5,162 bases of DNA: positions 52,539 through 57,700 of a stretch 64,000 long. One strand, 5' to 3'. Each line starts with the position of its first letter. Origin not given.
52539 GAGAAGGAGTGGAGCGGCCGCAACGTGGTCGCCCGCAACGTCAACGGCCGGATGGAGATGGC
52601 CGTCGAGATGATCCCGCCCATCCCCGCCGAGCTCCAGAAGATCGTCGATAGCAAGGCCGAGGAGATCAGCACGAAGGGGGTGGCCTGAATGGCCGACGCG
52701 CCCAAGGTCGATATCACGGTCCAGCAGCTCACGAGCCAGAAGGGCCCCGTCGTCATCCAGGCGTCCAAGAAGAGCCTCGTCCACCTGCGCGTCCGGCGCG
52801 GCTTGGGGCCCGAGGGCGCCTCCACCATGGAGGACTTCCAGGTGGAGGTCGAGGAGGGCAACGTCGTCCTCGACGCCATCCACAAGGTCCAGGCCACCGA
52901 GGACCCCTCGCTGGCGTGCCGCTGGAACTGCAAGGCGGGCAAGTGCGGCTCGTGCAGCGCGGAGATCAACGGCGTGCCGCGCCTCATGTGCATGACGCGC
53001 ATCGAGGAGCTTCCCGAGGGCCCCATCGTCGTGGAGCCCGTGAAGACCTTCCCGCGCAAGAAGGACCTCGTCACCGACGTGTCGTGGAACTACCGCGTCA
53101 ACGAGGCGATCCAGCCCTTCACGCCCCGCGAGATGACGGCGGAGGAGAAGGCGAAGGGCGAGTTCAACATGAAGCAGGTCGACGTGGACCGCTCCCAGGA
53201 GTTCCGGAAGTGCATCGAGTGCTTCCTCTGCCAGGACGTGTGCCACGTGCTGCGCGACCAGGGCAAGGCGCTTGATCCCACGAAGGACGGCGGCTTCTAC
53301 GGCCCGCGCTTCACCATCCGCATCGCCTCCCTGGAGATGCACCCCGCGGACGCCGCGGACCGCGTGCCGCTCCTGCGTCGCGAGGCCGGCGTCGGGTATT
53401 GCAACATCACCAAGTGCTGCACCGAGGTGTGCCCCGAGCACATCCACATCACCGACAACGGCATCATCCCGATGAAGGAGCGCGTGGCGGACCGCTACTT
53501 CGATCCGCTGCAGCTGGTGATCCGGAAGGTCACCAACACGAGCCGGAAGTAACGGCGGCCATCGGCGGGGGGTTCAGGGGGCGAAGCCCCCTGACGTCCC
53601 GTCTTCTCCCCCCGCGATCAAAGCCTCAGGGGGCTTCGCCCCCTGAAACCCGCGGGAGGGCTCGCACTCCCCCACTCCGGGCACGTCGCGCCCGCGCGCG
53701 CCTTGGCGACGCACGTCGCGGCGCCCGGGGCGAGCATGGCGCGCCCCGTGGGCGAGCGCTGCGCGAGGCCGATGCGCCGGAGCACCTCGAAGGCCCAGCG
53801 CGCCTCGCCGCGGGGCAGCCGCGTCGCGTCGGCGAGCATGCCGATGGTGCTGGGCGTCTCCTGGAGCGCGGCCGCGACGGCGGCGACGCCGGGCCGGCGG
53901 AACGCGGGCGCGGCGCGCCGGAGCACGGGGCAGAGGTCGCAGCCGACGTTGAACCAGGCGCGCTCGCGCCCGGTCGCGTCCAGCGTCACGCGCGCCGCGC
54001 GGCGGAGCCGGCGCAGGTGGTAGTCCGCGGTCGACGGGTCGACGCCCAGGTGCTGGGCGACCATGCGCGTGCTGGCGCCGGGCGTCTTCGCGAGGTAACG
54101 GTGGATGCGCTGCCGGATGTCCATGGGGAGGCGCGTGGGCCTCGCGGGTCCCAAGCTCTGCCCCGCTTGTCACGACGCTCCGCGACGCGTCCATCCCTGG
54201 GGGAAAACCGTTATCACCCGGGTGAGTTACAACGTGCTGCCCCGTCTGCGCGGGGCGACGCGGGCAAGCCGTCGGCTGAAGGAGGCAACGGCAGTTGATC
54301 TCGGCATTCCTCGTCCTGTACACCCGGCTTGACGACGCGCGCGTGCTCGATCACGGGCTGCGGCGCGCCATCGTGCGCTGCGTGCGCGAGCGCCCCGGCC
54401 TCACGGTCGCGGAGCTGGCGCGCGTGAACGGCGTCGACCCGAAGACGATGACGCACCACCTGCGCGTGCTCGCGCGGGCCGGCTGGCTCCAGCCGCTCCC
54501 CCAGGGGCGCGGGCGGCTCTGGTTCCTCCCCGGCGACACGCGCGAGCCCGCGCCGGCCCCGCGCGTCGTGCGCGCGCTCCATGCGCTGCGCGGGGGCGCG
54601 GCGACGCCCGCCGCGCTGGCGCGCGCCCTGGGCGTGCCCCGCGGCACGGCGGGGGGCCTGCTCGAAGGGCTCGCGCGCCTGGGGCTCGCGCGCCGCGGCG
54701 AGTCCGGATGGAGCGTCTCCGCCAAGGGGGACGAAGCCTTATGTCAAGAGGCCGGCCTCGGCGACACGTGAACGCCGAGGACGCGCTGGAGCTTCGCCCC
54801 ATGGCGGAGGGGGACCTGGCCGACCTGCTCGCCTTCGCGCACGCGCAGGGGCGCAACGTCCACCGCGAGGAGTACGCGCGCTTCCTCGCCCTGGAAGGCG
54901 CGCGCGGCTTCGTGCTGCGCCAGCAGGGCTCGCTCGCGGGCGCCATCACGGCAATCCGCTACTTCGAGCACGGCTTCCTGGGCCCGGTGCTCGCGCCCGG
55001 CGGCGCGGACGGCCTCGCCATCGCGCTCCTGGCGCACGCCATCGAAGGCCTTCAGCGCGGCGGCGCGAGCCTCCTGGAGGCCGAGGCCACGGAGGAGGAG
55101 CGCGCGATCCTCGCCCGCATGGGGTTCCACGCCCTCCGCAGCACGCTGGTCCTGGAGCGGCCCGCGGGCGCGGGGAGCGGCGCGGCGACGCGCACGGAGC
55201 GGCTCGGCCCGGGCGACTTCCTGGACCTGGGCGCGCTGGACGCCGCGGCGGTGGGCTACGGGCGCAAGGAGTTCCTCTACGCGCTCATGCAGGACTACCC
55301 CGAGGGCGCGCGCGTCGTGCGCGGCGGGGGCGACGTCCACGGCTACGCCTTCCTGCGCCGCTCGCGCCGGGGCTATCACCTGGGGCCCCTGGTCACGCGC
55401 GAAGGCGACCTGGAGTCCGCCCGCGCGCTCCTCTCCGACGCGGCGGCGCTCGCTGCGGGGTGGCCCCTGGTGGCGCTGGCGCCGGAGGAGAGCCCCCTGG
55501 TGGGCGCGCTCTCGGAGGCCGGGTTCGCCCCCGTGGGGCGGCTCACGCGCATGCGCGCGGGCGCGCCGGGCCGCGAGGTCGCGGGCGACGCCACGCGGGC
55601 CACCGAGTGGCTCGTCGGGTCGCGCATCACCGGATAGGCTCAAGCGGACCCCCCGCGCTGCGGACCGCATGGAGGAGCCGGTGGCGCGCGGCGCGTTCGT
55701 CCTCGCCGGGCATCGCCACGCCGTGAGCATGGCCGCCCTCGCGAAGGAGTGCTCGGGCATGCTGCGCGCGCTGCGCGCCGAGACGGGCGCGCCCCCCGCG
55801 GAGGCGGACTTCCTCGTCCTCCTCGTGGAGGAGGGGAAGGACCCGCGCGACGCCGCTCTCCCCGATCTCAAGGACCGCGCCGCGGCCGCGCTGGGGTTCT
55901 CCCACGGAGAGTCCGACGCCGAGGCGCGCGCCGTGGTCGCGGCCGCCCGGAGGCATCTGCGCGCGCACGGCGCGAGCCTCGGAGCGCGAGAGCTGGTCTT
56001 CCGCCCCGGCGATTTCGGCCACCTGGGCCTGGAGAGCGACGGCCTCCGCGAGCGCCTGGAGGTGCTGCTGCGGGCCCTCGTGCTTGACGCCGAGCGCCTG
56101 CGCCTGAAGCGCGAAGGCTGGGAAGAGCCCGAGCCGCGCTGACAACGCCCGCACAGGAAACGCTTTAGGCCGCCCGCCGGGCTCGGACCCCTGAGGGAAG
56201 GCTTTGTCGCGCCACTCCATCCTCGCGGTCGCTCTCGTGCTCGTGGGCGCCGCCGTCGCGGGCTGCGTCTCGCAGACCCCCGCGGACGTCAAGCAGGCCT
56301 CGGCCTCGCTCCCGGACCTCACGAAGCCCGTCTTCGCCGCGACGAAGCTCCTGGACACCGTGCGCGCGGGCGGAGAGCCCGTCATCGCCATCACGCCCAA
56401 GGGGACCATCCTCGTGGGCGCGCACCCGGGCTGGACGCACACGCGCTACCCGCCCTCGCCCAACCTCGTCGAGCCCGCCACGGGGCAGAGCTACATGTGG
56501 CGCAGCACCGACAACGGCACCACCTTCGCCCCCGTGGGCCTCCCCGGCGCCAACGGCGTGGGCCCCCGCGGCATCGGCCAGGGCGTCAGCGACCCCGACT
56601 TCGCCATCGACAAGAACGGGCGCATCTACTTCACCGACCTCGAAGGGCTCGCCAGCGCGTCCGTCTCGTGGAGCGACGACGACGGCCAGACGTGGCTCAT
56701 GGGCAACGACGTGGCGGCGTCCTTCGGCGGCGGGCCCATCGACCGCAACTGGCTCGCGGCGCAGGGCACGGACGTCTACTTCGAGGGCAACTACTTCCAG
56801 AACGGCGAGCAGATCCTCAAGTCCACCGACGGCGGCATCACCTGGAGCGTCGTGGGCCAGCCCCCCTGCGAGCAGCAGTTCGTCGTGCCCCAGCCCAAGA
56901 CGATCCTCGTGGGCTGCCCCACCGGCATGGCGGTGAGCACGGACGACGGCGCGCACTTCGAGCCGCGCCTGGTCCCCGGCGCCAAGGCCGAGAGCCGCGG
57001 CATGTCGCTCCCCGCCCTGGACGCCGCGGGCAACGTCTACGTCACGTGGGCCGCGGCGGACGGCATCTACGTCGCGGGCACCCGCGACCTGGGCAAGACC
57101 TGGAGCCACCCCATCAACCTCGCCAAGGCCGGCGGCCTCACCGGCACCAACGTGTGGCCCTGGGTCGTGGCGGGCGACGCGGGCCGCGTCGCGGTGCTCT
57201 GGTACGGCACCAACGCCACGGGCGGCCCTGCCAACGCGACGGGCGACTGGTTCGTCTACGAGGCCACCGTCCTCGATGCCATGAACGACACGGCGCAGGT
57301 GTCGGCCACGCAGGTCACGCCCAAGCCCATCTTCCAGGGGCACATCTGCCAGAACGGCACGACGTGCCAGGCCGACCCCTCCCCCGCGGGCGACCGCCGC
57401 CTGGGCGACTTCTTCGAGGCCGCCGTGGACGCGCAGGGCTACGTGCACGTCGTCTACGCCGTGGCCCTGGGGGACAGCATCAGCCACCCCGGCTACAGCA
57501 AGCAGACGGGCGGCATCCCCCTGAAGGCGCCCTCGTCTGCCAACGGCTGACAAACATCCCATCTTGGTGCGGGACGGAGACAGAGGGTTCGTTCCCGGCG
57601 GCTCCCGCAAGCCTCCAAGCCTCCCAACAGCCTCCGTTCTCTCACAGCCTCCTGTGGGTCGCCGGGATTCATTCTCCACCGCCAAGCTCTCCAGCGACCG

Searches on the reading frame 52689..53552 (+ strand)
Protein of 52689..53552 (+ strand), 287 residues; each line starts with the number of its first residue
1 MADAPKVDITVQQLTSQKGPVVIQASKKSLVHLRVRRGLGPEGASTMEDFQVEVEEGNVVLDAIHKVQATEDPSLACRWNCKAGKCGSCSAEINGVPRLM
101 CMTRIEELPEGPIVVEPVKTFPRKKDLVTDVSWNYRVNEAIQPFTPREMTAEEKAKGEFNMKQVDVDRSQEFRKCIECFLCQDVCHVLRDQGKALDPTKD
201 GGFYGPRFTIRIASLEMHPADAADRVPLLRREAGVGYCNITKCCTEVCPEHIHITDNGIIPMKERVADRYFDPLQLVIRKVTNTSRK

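Call 67: search_protein_families(library=pfam, proteins=[window:52689-53552:+], max_evalue=0.0001)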
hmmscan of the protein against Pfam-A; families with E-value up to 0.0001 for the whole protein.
window:52689-53552:+ (287 aa): 3 families
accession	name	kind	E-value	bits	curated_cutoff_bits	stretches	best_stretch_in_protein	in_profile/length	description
PF13085.11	Fer2_3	-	5.4e-25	87.9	27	1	33-132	2-103/107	2Fe-2S iron-sulfur cluster binding domain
PF13183.11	Fer4_8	-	3.8e-08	34.2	27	1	172-252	2-68/68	4Fe-4S dicluster domain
PF13746.11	Fer4_18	-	4.8e-05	24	27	0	222-256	45-79/114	4Fe-4S dicluster domain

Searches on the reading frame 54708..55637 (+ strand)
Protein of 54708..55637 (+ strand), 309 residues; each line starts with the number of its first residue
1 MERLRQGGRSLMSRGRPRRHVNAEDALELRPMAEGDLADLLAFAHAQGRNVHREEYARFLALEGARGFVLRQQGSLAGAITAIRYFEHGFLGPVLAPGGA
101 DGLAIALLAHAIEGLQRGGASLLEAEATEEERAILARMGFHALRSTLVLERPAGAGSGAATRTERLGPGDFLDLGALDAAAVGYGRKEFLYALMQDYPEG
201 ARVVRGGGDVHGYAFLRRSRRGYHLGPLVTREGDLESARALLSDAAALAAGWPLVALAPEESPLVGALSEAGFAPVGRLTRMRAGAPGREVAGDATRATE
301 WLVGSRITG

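Call 89: search_protein_families(library=pfam, proteins=[window:54708-55637:+], max_evalue=0.0001)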
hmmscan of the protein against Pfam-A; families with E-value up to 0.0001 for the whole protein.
window:54708-55637:+ (309 aa): 1 family
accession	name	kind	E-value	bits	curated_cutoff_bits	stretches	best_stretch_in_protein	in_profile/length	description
PF18014.7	Acetyltransf_18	-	1.3e-16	60.9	22.7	1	176-287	3-113/124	Acetyltransferase (GNAT) domain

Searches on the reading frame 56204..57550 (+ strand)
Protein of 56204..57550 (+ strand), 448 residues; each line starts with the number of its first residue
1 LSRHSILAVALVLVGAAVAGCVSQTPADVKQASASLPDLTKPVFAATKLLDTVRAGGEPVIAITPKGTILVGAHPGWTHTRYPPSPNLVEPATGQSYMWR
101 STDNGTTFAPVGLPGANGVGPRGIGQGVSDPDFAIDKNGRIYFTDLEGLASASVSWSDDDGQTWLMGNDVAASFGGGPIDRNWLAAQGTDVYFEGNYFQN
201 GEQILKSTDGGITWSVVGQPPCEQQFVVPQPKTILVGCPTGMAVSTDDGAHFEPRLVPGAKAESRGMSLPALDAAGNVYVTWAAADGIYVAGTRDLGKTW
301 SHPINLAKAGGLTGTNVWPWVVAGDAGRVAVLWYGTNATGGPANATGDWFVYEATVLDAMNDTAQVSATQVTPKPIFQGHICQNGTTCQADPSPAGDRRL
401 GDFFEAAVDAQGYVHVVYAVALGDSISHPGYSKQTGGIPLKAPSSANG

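Call 67: search_protein_families(library=pfam, proteins=[window:56204-57550:+], max_evalue=0.0001)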
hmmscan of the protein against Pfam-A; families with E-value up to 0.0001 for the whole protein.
window:56204-57550:+ (448 aa): 1 family
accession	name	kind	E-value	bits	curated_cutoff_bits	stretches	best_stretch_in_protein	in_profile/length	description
PF02012.26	BNR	-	4.5e-07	29.3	27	0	207-215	3-11/12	BNR/Asp-box repeat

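Call 86: search_protein_families(library=ncbifam, proteins=[window:56204-57550:+], max_evalue=0.00001)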
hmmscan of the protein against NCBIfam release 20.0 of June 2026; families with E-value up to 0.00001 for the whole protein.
window:56204-57550:+ (448 aa): 1 family
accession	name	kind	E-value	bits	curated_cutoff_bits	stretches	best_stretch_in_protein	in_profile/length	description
NF045728.1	glycosyl_F510_1955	equivalog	3.1e-07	29.9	175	0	157-301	77-211/246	F510_1955 family glycosylhydrolase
